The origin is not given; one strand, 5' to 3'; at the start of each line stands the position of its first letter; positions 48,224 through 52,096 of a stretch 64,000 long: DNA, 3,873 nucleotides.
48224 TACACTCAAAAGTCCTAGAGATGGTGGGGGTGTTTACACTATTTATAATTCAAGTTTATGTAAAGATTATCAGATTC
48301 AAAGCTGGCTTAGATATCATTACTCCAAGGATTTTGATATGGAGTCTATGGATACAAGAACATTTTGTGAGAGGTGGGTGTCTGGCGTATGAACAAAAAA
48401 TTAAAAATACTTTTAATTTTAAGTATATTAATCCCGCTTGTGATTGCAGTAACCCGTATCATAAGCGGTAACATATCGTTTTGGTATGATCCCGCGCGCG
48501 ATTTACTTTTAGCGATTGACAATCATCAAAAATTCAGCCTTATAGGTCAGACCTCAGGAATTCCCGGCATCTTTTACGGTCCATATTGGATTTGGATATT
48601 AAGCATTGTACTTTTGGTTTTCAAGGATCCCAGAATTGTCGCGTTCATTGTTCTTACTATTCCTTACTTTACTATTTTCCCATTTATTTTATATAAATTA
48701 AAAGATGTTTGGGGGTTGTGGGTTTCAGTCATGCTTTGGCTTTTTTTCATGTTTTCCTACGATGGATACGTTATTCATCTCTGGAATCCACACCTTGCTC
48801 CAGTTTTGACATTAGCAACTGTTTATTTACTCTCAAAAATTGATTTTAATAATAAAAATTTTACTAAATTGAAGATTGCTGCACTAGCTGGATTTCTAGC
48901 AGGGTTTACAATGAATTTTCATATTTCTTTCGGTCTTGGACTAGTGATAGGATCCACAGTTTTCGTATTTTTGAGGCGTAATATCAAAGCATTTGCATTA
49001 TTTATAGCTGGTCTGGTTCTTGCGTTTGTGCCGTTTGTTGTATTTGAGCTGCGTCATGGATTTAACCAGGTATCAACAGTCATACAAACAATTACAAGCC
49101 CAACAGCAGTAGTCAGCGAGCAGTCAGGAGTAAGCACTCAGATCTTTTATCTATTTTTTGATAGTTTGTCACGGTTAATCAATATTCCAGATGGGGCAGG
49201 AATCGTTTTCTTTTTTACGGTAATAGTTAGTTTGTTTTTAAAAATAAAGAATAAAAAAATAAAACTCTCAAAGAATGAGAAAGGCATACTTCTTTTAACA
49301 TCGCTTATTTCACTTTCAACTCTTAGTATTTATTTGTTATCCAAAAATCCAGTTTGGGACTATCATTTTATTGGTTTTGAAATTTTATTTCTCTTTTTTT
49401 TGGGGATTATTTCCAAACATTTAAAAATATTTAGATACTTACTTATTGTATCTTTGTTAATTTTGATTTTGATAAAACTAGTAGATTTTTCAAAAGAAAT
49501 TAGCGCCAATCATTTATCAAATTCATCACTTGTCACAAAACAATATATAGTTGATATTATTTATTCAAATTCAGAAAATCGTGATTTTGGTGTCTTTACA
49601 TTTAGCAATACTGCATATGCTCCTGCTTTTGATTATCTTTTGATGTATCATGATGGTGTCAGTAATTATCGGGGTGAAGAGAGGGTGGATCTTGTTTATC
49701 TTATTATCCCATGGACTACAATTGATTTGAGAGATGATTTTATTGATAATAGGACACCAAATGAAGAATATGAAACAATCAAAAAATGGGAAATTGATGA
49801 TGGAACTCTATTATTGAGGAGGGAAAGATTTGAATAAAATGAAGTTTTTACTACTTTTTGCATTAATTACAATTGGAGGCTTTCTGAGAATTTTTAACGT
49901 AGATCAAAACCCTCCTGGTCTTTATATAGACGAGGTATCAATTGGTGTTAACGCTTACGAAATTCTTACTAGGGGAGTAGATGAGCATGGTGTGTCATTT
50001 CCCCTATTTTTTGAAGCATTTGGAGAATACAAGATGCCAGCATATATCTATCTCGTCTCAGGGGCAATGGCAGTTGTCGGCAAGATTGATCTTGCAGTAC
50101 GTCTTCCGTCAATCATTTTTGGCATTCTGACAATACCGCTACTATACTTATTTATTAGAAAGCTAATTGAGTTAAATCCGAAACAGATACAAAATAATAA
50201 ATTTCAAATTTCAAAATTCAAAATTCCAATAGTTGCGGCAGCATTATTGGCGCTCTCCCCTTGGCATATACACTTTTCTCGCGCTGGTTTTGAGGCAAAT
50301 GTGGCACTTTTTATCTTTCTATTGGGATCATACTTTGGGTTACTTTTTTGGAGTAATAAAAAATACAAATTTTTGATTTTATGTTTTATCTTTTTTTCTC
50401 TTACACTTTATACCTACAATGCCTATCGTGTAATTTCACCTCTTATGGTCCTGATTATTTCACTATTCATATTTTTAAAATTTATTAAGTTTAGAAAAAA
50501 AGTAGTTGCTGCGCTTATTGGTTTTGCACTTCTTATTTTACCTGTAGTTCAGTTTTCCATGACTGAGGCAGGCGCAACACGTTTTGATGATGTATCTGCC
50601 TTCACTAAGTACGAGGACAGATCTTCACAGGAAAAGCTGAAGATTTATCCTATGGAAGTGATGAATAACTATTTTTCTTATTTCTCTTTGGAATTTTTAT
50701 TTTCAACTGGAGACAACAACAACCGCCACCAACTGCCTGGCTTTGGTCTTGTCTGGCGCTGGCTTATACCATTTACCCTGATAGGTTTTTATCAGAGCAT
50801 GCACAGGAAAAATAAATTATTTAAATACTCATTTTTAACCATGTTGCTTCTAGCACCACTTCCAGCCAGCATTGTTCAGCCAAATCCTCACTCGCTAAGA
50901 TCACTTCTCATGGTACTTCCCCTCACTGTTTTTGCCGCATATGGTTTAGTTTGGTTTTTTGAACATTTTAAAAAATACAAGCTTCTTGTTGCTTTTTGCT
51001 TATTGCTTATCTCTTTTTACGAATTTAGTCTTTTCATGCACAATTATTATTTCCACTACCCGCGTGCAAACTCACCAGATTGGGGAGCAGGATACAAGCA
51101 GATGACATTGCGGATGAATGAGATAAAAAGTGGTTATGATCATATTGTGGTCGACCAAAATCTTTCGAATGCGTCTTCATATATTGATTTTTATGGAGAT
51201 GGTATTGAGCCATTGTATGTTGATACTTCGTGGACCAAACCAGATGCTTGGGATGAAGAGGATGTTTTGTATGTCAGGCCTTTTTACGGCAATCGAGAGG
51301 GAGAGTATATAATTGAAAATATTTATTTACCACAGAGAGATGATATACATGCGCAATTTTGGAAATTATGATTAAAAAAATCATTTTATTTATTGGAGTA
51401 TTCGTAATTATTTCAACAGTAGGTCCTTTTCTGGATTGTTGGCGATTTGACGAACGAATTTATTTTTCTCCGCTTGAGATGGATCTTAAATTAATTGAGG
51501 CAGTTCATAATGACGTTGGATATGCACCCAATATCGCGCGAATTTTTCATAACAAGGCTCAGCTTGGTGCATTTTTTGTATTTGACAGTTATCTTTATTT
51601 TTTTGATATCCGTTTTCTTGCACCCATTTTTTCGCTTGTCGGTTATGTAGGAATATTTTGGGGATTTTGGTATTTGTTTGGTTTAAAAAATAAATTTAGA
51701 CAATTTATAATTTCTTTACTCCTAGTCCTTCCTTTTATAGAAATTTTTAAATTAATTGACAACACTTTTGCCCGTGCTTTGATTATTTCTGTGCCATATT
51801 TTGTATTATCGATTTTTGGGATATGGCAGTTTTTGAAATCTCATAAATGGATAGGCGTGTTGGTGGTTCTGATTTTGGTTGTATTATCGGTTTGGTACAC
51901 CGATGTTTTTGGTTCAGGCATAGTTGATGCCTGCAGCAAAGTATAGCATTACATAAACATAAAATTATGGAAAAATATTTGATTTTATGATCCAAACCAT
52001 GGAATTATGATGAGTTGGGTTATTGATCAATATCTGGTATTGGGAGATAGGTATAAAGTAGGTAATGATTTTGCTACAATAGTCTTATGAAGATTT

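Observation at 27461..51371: Six PMT_2/ArnT-like GT-C paralogs, four of them close copies with near-identical blocks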

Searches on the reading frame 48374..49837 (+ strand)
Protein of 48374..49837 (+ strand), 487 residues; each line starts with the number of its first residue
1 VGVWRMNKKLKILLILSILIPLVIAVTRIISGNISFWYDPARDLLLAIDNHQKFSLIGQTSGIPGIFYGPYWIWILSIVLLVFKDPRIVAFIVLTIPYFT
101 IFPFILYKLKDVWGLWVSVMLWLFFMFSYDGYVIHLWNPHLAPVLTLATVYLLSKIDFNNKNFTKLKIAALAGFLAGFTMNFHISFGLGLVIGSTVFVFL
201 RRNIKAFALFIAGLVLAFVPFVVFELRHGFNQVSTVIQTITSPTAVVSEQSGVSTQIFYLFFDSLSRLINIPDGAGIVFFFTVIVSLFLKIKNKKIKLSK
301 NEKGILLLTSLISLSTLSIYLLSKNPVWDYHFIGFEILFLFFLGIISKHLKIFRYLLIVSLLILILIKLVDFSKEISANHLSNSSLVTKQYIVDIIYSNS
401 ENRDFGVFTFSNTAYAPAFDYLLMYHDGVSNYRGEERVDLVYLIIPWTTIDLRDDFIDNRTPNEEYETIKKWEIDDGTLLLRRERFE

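Call 4: search_protein_families(library=pfam, proteins=[window:48374-49837:+], max_evalue=0.01)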
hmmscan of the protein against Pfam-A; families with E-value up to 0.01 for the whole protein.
window:48374-49837:+ (487 aa): 0 families

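Call 12: search_protein_families(library=ncbifam, proteins=[window:48374-49837:+], max_evalue=0.1)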
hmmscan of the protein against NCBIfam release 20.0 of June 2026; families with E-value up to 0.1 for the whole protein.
window:48374-49837:+ (487 aa): 0 families

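Call 60: search_protein_families(library=padloc, proteins=[window:48374-49837:+], max_evalue=0.001)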
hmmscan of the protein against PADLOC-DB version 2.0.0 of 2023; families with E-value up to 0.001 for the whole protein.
window:48374-49837:+ (487 aa): 0 families

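Call 74: find_homologous_proteins(query=window:48389-49837:+, max_evalue=0.00001)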
Query window:48389-49837:+ (482 aa): 275 proteins with E <= 0.00001 among 8000 candidates; the best 120 are listed.
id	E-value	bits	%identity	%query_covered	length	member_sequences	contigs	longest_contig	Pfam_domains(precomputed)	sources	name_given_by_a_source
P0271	0.0e+0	1046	100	100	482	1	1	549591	-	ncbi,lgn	-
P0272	1.2e-180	620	57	100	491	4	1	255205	-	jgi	jgi:hypothetical protein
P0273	7.1e-169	581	54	100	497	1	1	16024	-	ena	-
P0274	4.0e-162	559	54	100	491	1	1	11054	-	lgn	-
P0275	1.9e-142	494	48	99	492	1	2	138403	-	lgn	-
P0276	4.6e-140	486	49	100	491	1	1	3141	-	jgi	jgi:uncharacterized membrane protein YuzA (DUF378 family)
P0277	6.9e-139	482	48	100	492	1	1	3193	-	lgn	-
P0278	5.8e-138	479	48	100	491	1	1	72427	-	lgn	-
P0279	2.0e-137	477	47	99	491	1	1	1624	-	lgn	-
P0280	1.6e-135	471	47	99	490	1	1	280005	-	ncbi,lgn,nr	ncbi:MAG TPA: hypothetical protein VM077_01800 [Candidatus Limnocylindrales bacterium]|nr:hypothetic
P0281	1.0e-133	465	45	99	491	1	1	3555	-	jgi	jgi:hypothetical protein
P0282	1.4e-131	458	47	100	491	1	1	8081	-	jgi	-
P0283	3.8e-131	456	45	99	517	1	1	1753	-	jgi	jgi:hypothetical protein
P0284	3.0e-130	453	46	99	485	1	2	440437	-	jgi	jgi:hypothetical protein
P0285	6.8e-122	426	45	99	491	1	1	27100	-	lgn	-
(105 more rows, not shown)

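Call 79: find_encoding_contigs(protein=P0271, flank=3000, max_places=3)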
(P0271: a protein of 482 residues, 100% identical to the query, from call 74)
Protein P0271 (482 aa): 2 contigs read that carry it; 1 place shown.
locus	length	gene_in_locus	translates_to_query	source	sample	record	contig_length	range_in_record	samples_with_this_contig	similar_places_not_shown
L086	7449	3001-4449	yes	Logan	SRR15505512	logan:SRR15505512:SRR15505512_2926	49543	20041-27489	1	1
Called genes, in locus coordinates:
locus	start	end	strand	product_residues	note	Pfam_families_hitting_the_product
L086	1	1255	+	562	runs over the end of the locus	PF13231:PMT_2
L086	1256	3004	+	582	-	-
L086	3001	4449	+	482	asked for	-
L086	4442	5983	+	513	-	-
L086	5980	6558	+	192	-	-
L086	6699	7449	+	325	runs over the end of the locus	PF01073:3Beta_HSD, PF01370:Epimerase, PF02719:Polysacc_synt_2, PF04321:RmlD_sub_bind, PF07993:NAD_binding_4 (faint), PF13460:NAD_binding_10 (weak), PF16363:GDP_Man_Dehyd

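Call 84: predict_structure(alignment_id=A4)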
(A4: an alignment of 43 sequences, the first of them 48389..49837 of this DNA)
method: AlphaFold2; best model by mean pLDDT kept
length: 482 residues; sequences in the alignment: 43
mean_pLDDT: 92.8   pTM: 0.91
mean pLDDT of the five models: 92.8, 92.2, 92.1, 91.0, 90.2
residues with pLDDT >= 90: 384; 70-90: 84; 50-70: 14; < 50: 0
segments of 3 or more residues with pLDDT < 50: none
pLDDT, mean of each block of 10 residues (from residue 1): 89 97 96 93 92 84 93 96 98 98 97 98 97 97 97 86 96 95 97 95 97 91 84 80 68 94 96 96 97 96 98 90 93 98 97 97 96 91 96 92 83 89 72 93 94 95 97 97 79
secondary structure, 60 per line:
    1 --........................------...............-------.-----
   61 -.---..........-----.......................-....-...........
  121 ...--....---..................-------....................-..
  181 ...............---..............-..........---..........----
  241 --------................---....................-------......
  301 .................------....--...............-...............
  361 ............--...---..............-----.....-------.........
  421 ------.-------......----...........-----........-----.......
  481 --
elements in order: H3-26 H33-47 H66-75 H81-103 H105-108 H110-123 H126-129 H133-150 H158-177 H179-195 H199-212 H214-223 H227-236 H249-264 H268-287 H295-317 H324-327 H330-344 H346-372 H381-394 E400-404 H412-420 E435-440 H445-455 E461-468 E474-480

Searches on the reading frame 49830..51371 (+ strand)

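Call 5: search_protein_families(library=pfam, proteins=[window:49830-51371:+], max_evalue=0.01)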
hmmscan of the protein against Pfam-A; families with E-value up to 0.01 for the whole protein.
window:49830-51371:+ (513 aa): 1 family
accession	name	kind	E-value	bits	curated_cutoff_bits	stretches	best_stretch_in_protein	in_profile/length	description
PF13231.12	PMT_2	-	0.00049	20.8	26.1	1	70-113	4-47/160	Dolichyl-phosphate-mannose-protein mannosyltransferase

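Call 12: search_protein_families(library=ncbifam, proteins=[window:49830-51371:+], max_evalue=0.1)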
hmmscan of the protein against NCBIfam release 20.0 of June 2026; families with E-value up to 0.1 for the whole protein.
window:49830-51371:+ (513 aa): 1 family
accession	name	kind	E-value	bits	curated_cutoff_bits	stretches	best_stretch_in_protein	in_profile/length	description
NF005130.0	PRK06569.1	equivalog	0.023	14.8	174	0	86-126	4-44/157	F0F1 ATP synthase subunit B'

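Call 60: search_protein_families(library=padloc, proteins=[window:49830-51371:+], max_evalue=0.001)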
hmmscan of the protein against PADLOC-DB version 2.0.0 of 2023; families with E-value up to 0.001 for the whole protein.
window:49830-51371:+ (513 aa): 0 families

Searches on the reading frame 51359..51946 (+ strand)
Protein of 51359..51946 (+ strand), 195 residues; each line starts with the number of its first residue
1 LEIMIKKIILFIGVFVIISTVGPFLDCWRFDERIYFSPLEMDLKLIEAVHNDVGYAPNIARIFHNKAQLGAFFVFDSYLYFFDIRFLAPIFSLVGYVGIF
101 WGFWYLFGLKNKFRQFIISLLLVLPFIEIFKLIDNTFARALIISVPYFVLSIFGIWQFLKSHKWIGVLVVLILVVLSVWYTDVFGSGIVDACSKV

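Call 5: search_protein_families(library=pfam, proteins=[window:51359-51946:+], max_evalue=0.01)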
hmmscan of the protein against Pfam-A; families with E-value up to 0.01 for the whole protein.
window:51359-51946:+ (195 aa): 0 families

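Call 12: search_protein_families(library=ncbifam, proteins=[window:51359-51946:+], max_evalue=0.1)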
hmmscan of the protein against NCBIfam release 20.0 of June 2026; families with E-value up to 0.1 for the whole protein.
window:51359-51946:+ (195 aa): 0 families

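Call 60: search_protein_families(library=padloc, proteins=[window:51359-51946:+], max_evalue=0.001)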
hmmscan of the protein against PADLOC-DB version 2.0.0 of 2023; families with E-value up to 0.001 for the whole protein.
window:51359-51946:+ (195 aa): 0 families
